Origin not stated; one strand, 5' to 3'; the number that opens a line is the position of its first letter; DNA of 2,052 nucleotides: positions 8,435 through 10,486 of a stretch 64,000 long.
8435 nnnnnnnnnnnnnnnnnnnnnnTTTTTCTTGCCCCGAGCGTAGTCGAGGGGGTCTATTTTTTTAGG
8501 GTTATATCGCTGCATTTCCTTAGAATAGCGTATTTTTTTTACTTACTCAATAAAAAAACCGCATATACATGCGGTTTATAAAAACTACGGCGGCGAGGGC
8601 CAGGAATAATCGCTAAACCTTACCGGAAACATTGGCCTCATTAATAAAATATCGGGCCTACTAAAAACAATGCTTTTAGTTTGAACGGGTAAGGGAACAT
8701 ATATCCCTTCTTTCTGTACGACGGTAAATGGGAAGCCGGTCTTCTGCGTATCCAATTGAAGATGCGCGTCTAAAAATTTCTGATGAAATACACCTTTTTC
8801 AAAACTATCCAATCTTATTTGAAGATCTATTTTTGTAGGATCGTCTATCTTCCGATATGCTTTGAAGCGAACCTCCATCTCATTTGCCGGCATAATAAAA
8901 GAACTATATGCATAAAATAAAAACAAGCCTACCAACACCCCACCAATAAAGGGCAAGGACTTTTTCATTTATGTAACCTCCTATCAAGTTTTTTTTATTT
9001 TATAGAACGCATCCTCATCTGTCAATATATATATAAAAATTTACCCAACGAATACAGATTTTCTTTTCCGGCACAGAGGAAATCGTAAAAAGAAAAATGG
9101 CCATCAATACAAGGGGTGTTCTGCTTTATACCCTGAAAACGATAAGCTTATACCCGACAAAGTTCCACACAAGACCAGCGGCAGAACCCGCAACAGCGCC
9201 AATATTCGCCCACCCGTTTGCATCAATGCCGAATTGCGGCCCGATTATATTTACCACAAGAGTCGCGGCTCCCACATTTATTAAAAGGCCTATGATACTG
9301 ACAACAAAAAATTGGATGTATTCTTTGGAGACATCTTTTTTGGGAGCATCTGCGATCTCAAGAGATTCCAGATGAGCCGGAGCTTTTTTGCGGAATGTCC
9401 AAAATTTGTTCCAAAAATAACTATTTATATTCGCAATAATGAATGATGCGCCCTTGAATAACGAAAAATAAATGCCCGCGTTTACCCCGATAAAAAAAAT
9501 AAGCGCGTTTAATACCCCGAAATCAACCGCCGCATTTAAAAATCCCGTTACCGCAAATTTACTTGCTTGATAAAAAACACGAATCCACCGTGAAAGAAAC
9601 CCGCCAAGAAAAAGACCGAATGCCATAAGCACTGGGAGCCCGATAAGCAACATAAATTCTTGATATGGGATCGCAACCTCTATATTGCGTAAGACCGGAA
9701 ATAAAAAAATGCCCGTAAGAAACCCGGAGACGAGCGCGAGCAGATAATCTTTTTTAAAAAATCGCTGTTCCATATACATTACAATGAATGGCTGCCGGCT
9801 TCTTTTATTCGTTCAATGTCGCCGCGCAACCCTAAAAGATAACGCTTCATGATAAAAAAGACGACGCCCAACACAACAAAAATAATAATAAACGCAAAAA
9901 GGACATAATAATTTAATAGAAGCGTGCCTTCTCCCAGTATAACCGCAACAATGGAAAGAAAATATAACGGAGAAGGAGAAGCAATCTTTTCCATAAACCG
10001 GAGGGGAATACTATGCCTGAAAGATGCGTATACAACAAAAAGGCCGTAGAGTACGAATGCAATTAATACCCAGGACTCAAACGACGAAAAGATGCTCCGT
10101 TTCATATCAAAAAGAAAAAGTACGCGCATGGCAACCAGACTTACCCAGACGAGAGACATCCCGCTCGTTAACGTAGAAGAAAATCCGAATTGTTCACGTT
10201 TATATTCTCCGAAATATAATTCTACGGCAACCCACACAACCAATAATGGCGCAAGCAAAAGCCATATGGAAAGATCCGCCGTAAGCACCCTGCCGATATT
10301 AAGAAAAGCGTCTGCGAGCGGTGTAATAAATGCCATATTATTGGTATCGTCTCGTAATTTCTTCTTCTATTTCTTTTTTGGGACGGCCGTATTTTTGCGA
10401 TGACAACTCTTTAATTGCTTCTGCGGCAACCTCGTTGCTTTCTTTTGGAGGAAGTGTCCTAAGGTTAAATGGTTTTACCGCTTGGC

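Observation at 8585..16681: VirD4/TraG-like coupling ATPase operon with GtrA-like flippase and tiny membrane partners, divergent from two GT-C glycosyltransferases: putative envelope export/glycosylation module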

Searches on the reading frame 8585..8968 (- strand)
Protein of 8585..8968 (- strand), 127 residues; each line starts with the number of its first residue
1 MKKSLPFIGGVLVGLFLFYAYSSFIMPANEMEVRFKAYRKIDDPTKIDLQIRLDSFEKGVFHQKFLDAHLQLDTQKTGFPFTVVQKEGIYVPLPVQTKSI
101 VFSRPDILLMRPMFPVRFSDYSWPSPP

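Call 3: search_protein_families(library=pfam, proteins=[window:8585-8968:-], max_evalue=0.01)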
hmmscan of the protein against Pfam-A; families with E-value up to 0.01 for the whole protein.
window:8585-8968:- (127 aa): 0 families

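Call 4: search_protein_families(library=ncbifam, proteins=[window:8585-8968:-], max_evalue=0.01)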
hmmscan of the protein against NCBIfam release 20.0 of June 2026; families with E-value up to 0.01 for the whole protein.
window:8585-8968:- (127 aa): 0 families

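Call 41: search_protein_families(library=phrogs, proteins=[window:8585-8968:-], max_evalue=0.01)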
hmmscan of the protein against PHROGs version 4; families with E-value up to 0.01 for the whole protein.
window:8585-8968:- (127 aa): 0 families

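Call 58: search_protein_families(library=padloc, proteins=[window:8585-8968:-], max_evalue=0.01)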
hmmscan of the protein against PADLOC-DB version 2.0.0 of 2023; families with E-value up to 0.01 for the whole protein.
window:8585-8968:- (127 aa): 0 families

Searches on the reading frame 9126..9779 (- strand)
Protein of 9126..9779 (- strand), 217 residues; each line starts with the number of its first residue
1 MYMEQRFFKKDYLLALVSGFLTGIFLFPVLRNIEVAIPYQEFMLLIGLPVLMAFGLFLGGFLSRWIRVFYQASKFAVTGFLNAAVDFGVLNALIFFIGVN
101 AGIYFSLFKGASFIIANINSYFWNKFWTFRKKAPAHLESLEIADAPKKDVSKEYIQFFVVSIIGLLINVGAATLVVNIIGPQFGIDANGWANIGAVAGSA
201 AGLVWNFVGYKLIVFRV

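Call 3: search_protein_families(library=pfam, proteins=[window:9126-9779:-], max_evalue=0.01)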
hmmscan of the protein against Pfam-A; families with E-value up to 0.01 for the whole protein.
window:9126-9779:- (217 aa): 1 family
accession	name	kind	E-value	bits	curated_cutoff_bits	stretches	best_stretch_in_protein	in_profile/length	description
PF04138.20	GtrA_DPMS_TM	-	2.5e-18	66.8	26.1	1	74-215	1-117/117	GtrA/DPMS, transmembrane domain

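Call 4: search_protein_families(library=ncbifam, proteins=[window:9126-9779:-], max_evalue=0.01)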
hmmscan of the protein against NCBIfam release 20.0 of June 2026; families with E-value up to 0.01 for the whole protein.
window:9126-9779:- (217 aa): 1 family
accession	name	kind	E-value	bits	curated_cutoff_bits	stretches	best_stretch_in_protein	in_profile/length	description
TIGR04215.1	choice_anch_A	domain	0.0086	15.8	29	0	168-208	165-202/255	choice-of-anchor A family protein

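Call 58: search_protein_families(library=padloc, proteins=[window:9126-9779:-], max_evalue=0.01)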
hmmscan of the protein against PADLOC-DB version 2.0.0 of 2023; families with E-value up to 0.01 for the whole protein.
window:9126-9779:- (217 aa): 0 families

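Call 77: find_related_loci(query=A3, collection=metagenome_contigs, flank=6000)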
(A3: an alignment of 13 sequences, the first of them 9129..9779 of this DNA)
Query A3 (217 aa) in metagenome_contigs; peptide patterns used: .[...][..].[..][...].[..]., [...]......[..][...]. (x = any residue, [..] = any of these).
600 stretches matched a pattern (row limit reached: there are more); 510 encode a relative of the query (tblastn E <= 1e-3); the best 80 are kept; 80 distinct loci.
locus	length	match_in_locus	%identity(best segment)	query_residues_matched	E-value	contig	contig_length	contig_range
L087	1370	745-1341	47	9-216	7e-64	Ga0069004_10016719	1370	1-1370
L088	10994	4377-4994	46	4-216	5e-60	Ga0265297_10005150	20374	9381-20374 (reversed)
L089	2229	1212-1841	47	9-215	1e-57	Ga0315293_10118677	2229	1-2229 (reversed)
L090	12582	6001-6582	49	9-216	2e-55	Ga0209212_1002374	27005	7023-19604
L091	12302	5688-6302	47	1-216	8e-54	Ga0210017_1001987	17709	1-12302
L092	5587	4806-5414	45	7-216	5e-54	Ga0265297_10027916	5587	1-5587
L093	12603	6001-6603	45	9-216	1e-53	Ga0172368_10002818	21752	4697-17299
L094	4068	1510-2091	48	9-216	2e-53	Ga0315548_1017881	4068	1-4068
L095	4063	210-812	44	9-216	9e-53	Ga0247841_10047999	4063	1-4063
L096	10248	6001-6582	45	9-216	1e-52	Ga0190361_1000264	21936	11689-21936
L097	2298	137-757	44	9-216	4e-53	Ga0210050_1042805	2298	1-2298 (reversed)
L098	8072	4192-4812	44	9-216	1e-52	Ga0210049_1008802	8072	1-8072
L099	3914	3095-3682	44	9-216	4e-51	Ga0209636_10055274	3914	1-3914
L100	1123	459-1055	42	9-216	2e-53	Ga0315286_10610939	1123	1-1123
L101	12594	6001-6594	45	9-216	7e-51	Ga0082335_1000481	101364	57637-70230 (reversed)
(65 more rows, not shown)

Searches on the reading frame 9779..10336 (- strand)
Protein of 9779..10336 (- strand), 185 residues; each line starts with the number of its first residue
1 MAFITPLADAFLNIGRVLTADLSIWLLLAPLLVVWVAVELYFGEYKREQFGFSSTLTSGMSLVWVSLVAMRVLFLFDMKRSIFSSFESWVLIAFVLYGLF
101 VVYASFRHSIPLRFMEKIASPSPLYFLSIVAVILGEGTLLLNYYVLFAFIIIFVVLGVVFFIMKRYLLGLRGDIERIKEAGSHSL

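Call 3: search_protein_families(library=pfam, proteins=[window:9779-10336:-], max_evalue=0.01)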
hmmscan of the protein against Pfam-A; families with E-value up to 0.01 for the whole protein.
window:9779-10336:- (185 aa): 0 families

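Call 4: search_protein_families(library=ncbifam, proteins=[window:9779-10336:-], max_evalue=0.01)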
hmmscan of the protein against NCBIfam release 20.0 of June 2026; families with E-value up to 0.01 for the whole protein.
window:9779-10336:- (185 aa): 0 families

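Call 36: find_homologous_proteins(query=window:9779-10336:-, max_evalue=0.001)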
Query window:9779-10336:- (185 aa): 2 proteins with E <= 0.001 among 480 candidates.
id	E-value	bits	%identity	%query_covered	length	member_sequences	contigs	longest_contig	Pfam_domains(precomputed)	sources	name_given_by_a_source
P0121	1.6e-108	379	100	100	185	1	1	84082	-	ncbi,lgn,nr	ncbi:MAG: hypothetical protein Q8O83_03575 [bacterium]|nr:hypothetical protein [bacterium]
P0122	8.9e-76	272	73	98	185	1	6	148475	-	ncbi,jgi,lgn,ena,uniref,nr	ncbi:MAG: hypothetical protein COU47_03510 [Candidatus Niyogibacteria bacterium CG10_big_fil_rev_8_2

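Call 41: search_protein_families(library=phrogs, proteins=[window:9779-10336:-], max_evalue=0.01)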
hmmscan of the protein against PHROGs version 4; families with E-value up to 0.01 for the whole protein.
window:9779-10336:- (185 aa): 0 families

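Call 58: search_protein_families(library=padloc, proteins=[window:9779-10336:-], max_evalue=0.01)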
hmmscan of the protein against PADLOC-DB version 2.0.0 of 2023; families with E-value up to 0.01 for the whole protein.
window:9779-10336:- (185 aa): 0 families
